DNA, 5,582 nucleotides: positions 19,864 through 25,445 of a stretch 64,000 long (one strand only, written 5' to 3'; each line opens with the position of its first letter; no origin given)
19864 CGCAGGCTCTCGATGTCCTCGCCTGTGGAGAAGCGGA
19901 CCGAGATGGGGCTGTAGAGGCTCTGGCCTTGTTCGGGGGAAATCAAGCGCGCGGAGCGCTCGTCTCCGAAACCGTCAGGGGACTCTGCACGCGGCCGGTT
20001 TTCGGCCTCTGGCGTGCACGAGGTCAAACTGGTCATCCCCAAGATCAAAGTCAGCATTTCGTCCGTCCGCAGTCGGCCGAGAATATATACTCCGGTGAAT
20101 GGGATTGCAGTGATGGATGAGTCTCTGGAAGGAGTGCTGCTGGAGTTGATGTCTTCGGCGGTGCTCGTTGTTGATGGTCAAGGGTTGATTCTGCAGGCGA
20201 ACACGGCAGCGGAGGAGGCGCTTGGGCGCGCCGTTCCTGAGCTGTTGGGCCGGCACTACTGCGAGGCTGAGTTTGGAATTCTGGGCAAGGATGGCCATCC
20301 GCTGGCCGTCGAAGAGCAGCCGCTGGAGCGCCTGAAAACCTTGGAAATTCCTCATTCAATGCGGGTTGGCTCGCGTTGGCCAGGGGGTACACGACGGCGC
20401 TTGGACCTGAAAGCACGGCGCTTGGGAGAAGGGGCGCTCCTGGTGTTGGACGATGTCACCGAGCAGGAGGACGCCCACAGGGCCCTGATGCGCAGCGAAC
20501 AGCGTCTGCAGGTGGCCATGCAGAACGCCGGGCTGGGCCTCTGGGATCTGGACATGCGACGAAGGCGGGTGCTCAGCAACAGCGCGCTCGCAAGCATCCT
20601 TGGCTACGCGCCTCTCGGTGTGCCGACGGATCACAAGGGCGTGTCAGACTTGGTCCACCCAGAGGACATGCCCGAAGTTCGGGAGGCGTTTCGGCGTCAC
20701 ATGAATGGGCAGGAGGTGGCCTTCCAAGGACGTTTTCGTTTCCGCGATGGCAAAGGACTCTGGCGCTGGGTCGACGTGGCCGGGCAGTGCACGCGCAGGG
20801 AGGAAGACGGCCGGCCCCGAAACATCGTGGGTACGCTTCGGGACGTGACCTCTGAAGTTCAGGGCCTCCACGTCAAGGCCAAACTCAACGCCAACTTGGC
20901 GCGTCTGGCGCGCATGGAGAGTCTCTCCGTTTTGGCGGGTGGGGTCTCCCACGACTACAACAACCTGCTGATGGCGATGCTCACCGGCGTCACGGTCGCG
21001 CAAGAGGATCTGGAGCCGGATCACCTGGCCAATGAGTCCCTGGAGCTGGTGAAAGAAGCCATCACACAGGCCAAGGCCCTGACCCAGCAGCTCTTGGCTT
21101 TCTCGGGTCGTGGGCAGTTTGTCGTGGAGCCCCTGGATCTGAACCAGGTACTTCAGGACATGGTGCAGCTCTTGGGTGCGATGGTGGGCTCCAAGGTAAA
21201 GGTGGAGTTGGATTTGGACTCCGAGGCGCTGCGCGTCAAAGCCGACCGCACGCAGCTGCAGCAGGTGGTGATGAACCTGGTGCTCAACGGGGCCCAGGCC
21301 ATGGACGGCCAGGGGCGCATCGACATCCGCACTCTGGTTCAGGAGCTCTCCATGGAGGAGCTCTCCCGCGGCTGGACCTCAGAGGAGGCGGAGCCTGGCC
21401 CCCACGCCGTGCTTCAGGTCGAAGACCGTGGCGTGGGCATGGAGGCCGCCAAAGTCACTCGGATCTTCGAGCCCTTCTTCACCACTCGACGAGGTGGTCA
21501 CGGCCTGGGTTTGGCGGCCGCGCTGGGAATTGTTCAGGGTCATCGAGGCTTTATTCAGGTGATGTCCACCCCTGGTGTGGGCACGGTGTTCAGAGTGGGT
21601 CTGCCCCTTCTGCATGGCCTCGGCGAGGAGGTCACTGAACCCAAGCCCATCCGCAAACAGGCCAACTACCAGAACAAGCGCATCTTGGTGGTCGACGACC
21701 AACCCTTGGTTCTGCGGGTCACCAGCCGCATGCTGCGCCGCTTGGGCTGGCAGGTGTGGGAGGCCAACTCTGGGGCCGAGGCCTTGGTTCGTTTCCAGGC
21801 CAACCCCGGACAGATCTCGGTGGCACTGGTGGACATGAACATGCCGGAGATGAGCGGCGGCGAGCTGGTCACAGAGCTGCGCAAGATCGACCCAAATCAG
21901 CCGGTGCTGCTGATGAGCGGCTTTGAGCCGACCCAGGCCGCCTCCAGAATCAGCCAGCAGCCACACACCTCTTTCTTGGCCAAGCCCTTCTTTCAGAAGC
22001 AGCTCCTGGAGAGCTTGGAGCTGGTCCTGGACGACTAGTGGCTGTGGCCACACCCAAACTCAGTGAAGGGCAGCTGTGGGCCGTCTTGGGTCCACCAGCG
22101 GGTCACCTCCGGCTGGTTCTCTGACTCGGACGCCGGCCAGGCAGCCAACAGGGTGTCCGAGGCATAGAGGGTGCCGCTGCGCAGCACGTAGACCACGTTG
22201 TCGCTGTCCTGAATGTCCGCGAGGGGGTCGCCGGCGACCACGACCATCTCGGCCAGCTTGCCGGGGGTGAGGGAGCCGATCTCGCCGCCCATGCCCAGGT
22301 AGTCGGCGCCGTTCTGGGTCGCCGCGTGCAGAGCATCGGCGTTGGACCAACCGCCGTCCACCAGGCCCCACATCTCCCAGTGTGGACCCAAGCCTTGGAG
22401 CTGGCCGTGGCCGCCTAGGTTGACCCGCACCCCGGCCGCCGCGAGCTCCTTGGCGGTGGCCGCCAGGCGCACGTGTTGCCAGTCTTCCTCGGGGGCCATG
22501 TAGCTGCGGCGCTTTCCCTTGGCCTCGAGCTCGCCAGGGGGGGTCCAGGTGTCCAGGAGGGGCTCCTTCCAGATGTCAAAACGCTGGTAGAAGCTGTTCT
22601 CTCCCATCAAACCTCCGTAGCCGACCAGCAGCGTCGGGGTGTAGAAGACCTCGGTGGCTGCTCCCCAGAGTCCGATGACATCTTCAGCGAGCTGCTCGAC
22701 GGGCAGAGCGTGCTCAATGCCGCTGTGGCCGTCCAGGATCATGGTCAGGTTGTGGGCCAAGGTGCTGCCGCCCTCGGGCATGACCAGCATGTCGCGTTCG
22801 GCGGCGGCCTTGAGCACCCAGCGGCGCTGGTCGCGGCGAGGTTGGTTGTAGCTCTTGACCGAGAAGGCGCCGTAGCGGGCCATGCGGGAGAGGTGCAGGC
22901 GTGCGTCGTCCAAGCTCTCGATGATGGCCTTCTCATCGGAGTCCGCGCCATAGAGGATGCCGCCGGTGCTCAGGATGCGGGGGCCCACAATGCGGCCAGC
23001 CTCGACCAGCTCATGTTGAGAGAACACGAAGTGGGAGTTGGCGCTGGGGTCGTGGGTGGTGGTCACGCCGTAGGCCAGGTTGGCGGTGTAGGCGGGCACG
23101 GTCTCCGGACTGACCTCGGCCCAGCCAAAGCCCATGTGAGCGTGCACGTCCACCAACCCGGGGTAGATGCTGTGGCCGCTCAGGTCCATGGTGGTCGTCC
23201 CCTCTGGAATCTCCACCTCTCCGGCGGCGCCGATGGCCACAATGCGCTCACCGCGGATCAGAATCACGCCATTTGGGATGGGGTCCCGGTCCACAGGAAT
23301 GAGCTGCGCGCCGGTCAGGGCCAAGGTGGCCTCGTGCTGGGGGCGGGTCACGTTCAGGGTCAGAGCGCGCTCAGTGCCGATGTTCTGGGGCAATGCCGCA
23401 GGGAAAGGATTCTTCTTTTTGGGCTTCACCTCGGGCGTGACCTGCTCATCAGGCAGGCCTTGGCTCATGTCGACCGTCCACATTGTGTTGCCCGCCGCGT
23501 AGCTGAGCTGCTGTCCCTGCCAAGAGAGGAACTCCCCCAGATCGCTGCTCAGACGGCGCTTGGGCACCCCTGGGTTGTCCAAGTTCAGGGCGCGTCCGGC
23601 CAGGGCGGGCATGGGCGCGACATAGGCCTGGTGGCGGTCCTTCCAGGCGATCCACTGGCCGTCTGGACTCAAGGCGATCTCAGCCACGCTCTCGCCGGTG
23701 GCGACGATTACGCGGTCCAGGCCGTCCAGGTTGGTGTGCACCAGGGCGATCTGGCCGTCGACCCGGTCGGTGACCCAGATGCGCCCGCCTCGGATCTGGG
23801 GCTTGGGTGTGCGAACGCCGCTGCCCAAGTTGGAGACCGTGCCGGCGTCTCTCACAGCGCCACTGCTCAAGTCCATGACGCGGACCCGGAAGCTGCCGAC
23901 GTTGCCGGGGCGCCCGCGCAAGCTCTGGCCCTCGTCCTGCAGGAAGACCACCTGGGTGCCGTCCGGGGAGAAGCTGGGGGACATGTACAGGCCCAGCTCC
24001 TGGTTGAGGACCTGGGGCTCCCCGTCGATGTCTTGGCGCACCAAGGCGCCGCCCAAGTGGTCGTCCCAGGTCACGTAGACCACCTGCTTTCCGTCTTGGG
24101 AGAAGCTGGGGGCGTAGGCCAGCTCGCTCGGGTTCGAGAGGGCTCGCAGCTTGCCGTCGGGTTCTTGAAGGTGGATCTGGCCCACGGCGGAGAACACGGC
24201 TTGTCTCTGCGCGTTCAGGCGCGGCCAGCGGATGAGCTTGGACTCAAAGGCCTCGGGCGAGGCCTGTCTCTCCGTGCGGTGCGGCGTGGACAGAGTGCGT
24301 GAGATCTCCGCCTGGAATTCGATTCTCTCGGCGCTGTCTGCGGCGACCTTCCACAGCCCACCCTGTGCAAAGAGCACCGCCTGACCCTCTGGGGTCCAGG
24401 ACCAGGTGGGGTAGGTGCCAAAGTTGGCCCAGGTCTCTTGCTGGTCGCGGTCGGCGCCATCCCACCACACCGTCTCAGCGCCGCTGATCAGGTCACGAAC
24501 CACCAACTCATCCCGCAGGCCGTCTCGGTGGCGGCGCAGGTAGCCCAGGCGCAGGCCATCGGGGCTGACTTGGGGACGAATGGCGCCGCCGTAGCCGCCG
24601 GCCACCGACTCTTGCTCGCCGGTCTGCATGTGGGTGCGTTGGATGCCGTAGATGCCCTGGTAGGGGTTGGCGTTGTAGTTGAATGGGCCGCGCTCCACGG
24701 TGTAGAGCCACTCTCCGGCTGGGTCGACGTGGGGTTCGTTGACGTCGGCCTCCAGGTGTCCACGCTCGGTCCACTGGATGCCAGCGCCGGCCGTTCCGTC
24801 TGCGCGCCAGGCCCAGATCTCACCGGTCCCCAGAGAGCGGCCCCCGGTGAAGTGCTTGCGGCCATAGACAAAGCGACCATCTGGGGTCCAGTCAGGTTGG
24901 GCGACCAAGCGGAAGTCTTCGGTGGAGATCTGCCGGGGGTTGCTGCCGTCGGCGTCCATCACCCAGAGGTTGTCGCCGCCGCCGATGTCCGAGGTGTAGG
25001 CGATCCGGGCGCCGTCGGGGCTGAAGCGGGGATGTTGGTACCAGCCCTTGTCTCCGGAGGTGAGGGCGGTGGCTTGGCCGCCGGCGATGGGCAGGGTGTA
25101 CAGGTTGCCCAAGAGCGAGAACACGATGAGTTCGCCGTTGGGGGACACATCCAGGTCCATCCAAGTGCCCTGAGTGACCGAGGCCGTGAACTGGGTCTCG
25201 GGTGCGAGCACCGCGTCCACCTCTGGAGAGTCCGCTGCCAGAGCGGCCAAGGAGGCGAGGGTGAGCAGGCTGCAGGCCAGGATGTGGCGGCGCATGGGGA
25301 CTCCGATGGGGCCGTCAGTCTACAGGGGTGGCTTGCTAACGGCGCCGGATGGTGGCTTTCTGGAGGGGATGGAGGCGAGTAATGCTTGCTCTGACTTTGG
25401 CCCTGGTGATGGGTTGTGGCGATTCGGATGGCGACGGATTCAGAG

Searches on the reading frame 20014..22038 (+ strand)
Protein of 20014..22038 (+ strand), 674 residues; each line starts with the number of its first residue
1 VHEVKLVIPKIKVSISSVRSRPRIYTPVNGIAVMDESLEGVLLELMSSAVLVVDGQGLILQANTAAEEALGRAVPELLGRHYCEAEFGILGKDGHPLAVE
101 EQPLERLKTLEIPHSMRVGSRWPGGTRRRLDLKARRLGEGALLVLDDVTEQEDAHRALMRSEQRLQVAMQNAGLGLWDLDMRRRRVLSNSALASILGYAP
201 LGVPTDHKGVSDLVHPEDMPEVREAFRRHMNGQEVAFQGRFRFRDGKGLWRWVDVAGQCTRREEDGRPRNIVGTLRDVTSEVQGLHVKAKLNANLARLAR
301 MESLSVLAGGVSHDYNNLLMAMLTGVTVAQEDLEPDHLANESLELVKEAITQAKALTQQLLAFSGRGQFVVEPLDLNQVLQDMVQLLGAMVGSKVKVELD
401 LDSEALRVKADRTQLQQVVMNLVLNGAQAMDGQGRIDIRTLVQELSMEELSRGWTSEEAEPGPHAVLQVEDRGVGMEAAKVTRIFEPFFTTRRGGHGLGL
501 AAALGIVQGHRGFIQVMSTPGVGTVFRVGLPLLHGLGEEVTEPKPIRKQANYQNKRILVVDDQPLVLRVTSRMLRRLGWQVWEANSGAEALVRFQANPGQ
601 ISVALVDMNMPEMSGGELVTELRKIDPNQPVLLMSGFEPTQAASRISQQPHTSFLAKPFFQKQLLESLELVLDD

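Call 26: search_protein_families(library=pfam, proteins=[window:20014-22038:+], max_evalue=0.00001)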
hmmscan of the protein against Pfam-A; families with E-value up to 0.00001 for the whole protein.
window:20014-22038:+ (674 aa): 7 families
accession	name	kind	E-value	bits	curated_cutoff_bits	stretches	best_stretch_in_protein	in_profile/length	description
PF00072.30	Response_reg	-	4.5e-20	72.3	30.2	1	557-668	1-110/111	Response regulator receiver domain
PF02518.31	HATPase_c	-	4.4e-19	69.4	26.4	1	411-532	2-109/111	Histidine kinase-, DNA gyrase B-, and HSP90-like ATPase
PF00989.32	PAS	-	7.1e-17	61.9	22.6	2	164-278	2-113/113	PAS fold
PF08447.18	PAS_3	-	1.8e-16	60.6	25.6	1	189-274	5-88/89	PAS fold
PF08448.16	PAS_4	-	2.8e-11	44.1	23.1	0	175-282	9-109/110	PAS fold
PF13426.13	PAS_9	-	6.1e-07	30.1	27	0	188-279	16-102/103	PAS domain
PF13188.13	PAS_8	-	6.6e-07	29.5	21.8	0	42-79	6-44/65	PAS domain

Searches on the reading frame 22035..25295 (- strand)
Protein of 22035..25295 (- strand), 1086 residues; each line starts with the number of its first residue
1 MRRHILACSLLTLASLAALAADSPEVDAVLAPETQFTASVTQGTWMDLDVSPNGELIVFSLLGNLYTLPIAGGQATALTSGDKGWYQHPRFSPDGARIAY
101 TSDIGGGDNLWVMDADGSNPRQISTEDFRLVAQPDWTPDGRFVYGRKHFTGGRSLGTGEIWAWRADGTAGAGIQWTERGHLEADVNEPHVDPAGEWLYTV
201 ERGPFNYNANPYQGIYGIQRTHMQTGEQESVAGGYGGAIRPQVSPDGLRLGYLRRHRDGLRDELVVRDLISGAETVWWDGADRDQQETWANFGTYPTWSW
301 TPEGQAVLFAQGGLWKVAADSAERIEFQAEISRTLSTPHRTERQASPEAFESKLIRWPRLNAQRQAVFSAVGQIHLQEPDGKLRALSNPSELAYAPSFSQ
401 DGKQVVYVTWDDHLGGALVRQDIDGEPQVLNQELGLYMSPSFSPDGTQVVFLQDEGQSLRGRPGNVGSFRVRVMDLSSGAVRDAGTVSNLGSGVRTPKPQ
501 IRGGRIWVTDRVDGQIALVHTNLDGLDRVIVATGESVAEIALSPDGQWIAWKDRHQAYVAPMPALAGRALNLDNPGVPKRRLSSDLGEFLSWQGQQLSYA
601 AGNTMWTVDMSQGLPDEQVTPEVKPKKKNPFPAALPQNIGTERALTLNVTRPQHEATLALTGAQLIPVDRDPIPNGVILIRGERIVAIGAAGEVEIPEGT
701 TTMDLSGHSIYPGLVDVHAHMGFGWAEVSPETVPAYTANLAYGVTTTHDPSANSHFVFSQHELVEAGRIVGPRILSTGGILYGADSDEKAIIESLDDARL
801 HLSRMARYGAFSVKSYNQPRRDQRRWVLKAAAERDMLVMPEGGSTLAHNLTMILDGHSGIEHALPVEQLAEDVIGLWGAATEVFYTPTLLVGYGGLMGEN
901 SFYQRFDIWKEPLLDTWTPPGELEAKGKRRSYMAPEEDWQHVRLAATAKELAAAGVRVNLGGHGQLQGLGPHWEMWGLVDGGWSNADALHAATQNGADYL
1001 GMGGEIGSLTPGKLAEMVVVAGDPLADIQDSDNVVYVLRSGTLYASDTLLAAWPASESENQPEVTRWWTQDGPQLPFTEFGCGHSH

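Call 27: search_protein_families(library=pfam, proteins=[window:22035-25295:-], max_evalue=0.00001)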
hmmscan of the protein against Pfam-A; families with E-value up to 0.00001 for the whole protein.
window:22035-25295:- (1086 aa): 4 families
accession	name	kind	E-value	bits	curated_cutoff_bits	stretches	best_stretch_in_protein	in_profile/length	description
PF07676.18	PD40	-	9.5e-22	76.8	20.9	0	89-112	14-38/38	WD40-like Beta Propeller Repeat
PF01979.26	Amidohydro_1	-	3.6e-19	69.6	25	1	710-1042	2-343/345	Amidohydrolase family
PF07969.17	Amidohydro_3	-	2.7e-10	40.7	29.7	0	938-1041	349-468/472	Amidohydrolase family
PF00930.27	DPPIV_N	-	1.1e-07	31.4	22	0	42-82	42-82/354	Dipeptidyl peptidase IV (DPP IV) N-terminal region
